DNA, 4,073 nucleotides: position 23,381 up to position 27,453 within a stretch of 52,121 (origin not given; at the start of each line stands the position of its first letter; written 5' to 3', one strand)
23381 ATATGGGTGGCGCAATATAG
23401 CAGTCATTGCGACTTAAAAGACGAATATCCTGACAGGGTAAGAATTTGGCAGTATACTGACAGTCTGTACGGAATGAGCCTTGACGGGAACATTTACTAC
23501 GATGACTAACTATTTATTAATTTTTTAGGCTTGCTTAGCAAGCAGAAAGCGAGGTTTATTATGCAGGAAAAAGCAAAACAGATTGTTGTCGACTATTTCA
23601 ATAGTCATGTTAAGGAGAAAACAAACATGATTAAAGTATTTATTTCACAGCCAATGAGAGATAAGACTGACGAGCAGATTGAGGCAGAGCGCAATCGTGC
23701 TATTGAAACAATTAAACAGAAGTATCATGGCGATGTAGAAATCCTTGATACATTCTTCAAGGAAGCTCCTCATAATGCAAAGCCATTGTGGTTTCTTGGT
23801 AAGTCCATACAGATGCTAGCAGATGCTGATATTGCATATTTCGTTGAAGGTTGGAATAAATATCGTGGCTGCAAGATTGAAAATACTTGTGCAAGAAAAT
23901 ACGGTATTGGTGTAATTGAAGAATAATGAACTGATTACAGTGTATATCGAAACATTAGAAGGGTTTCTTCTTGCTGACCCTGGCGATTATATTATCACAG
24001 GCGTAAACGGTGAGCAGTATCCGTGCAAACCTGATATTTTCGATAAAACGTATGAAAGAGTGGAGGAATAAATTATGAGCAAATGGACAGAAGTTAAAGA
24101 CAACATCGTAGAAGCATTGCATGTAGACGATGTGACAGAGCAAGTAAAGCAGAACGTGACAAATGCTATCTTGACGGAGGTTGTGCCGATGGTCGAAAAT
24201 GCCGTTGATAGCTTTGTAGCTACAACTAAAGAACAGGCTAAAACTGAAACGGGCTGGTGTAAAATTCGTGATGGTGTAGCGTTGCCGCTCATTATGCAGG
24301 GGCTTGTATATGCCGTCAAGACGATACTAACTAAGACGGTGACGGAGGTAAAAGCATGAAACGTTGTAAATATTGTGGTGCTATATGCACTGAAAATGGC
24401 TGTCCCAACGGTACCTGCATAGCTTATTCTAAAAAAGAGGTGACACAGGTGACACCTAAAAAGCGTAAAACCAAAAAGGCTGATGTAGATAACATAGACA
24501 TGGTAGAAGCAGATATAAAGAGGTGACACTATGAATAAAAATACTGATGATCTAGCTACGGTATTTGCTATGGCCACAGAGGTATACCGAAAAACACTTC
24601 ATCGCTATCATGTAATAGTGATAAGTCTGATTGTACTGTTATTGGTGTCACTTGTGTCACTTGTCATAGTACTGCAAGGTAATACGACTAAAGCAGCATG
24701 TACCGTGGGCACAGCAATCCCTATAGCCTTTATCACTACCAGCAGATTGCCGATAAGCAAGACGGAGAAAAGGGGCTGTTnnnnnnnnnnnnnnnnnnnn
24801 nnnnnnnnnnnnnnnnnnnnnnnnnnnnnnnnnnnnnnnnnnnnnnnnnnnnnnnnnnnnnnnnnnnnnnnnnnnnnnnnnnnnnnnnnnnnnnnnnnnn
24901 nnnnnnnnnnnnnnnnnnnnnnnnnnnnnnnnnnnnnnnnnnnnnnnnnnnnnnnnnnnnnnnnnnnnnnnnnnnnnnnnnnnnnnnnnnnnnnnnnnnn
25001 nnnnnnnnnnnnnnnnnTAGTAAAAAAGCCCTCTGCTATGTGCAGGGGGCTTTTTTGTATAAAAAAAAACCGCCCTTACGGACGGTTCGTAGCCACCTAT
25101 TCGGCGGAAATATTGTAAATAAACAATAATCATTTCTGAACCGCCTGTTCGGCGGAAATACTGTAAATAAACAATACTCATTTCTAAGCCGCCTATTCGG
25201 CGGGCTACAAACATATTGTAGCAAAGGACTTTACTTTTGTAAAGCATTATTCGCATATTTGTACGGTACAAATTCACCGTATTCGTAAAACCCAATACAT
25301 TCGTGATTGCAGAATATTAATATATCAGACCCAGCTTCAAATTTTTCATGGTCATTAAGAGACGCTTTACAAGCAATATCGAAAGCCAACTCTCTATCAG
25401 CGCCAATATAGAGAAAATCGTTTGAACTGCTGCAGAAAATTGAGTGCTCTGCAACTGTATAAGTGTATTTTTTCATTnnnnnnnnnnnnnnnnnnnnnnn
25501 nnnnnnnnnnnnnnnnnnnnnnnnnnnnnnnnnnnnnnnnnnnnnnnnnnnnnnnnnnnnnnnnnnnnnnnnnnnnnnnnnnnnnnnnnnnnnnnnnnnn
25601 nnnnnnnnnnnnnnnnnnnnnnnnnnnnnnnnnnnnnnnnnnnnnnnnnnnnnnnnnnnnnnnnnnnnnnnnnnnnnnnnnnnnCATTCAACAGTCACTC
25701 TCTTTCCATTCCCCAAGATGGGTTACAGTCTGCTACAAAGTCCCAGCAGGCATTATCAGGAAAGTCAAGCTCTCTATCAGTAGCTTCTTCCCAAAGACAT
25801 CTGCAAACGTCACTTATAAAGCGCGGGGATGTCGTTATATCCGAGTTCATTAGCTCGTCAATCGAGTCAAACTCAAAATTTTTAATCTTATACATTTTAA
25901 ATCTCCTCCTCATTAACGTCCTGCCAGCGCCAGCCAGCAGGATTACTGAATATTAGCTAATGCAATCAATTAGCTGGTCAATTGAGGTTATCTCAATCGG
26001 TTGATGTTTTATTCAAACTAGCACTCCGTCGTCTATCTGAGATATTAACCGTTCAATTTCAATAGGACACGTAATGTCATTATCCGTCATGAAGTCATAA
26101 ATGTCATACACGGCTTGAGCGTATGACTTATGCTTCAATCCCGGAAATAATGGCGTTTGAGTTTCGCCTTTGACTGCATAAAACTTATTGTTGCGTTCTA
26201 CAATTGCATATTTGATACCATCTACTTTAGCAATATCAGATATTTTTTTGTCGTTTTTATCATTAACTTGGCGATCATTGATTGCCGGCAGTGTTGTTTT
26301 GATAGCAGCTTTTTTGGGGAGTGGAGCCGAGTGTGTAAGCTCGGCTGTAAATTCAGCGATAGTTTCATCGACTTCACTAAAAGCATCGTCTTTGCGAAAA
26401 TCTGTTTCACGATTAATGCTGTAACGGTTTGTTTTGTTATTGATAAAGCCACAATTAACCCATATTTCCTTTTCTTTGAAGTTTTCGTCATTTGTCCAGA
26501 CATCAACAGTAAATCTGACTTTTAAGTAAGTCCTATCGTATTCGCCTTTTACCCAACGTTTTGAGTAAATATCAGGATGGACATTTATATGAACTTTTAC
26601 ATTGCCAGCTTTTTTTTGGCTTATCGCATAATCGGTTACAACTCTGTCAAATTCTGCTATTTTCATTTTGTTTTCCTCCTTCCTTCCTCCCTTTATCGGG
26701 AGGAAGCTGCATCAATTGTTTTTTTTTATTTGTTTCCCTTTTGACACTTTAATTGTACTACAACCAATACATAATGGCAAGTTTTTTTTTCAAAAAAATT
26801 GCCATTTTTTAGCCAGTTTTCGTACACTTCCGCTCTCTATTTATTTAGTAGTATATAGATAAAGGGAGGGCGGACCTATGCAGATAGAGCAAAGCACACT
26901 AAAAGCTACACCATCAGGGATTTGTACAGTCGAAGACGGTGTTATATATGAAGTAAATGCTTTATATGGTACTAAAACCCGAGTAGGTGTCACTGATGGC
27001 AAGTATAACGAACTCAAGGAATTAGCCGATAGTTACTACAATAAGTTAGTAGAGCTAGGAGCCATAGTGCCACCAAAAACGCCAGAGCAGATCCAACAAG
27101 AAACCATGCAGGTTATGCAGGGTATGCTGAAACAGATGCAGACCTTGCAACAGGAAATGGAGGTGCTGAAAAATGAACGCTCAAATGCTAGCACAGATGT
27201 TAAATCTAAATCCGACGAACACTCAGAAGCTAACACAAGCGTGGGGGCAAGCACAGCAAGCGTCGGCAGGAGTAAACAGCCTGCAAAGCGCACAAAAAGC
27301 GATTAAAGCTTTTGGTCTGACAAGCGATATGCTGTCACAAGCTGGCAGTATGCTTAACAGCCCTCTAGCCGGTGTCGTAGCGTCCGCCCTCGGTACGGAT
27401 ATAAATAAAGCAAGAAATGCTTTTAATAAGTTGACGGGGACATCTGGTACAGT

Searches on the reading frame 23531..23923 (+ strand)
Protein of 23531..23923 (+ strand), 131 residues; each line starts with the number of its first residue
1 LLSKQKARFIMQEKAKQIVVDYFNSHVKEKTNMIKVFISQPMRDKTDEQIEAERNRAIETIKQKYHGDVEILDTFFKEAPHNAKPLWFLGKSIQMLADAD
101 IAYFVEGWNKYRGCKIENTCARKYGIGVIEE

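Call 70: search_protein_families(library=phrogs, max_evalue=0.01, proteins=[window:23531-23923:+])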
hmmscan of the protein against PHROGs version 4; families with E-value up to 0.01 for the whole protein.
window:23531-23923:+ (131 aa): 2 families
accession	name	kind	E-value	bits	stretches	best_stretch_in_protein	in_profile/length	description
phrog_355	-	DNA, RNA and nucleotide metabolism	5.5e-18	66.3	1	28-130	69-171/249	nucleoside 2-deoxyribosyltransferase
phrog_5781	-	unknown function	1.1e-07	32.6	1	32-131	4-99/220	-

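Call 71: search_protein_families(library=pfam, max_evalue=1, proteins=[window:23531-23923:+])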
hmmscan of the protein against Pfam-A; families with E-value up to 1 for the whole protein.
window:23531-23923:+ (131 aa): 2 families
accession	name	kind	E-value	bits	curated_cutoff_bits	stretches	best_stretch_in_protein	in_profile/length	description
PF14359.12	DUF4406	-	0.00035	21.4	22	1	71-129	34-90/91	Domain of unknown function (DUF4406)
PF17632.7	DUF5513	-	0.045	14.6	27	0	89-123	46-80/91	Family of unknown function (DUF5513)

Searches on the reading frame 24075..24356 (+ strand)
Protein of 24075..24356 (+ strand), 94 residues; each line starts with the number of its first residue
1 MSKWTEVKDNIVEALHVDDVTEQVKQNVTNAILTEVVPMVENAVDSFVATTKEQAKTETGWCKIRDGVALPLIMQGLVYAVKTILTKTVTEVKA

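Call 70: search_protein_families(library=phrogs, max_evalue=0.01, proteins=[window:24075-24356:+])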
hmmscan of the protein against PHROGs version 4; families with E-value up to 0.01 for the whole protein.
window:24075-24356:+ (94 aa): 1 family
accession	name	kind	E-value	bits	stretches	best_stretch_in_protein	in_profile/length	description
phrog_18996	-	unknown function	9.3e-13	49.2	1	6-89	5-87/93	-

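Call 71: search_protein_families(library=pfam, max_evalue=1, proteins=[window:24075-24356:+])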
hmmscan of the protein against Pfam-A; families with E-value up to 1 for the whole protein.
window:24075-24356:+ (94 aa): 1 family
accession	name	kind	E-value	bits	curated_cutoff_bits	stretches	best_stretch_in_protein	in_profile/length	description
PF24091.1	DUF7376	-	0.0017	18.6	27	1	3-68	54-120/219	Family of unknown function (DUF7376)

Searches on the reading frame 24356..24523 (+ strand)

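Call 70: search_protein_families(library=phrogs, max_evalue=0.01, proteins=[window:24356-24523:+])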
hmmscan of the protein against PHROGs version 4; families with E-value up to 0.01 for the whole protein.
window:24356-24523:+ (56 aa): 0 families

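Call 71: search_protein_families(library=pfam, max_evalue=1, proteins=[window:24356-24523:+])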
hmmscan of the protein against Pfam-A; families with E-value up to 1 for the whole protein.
window:24356-24523:+ (56 aa): 1 family
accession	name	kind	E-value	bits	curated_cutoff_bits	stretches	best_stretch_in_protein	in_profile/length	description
PF02748.20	PyrI_C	-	0.056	13.7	23.4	1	16-31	8-22/48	Aspartate carbamoyltransferase regulatory chain, metal binding domain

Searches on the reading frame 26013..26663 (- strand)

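Call 77: search_protein_families(library=pfam, max_evalue=1, proteins=[window:26013-26663:-])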
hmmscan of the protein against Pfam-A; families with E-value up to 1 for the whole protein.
window:26013-26663:- (216 aa): 1 family
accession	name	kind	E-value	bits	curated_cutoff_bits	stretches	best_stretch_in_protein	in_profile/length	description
PF25359.1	PH_met_RdRP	-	0.031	14.2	27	1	29-85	53-110/220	Metazoan RdRP associated PH-like domain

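Call 78: search_protein_families(library=phrogs, max_evalue=0.01, proteins=[window:26013-26663:-])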
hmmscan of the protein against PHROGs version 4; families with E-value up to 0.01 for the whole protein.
window:26013-26663:- (216 aa): 0 families

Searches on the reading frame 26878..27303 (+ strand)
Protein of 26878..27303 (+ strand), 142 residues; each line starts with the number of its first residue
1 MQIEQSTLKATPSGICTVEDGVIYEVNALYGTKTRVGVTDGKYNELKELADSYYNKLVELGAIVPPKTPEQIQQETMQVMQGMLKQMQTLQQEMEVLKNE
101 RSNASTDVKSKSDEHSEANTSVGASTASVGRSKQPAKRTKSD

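Call 71: search_protein_families(library=pfam, max_evalue=1, proteins=[window:26878-27303:+])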
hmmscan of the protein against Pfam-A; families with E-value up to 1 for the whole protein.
window:26878-27303:+ (142 aa): 11 families
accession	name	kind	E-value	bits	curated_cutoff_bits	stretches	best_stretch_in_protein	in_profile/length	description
PF15079.11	Tsc35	-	0.00089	19.3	27.7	1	30-120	40-128/205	Testis-specific protein 35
PF03961.19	FapA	-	0.0013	18.8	31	1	42-124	157-243/272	Flagellar Assembly Protein A beta solenoid domain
PF23267.1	ENOX1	-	0.013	16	27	1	70-105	52-87/110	ENOX1-like domain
PF09804.14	DENND11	-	0.016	15.2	27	1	9-132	31-149/283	DENN domain-containing protein 11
PF05859.17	Mis12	-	0.02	15.1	25.7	1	55-118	164-215/231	Mis12 protein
PF19174.5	DUF5856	-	0.024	16.1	34.6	1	40-105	14-80/94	Family of unknown function (DUF5856)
PF24922.1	ACBP4_C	-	0.026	15.2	31.2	1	78-110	69-101/105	Acyl-CoA-binding domain-containing protein 4-6, C-terminal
PF12725.13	DUF3810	-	0.06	13.1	28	1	33-102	91-152/311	Protein of unknown function (DUF3810)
PF13591.12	MerR_2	-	0.12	12.6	29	0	72-99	57-84/84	MerR HTH family regulatory protein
PF18570.6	Nup54_57_C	-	0.12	12.4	25.6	1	85-100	13-28/29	NUP57/Nup54 C-terminal domain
PF06103.16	DUF948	-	0.29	11.8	37.2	1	71-129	26-84/89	Bacterial protein of unknown function (DUF948)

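Call 78: search_protein_families(library=phrogs, max_evalue=0.01, proteins=[window:26878-27303:+])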
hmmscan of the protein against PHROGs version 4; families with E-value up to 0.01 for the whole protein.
window:26878-27303:+ (142 aa): 0 families
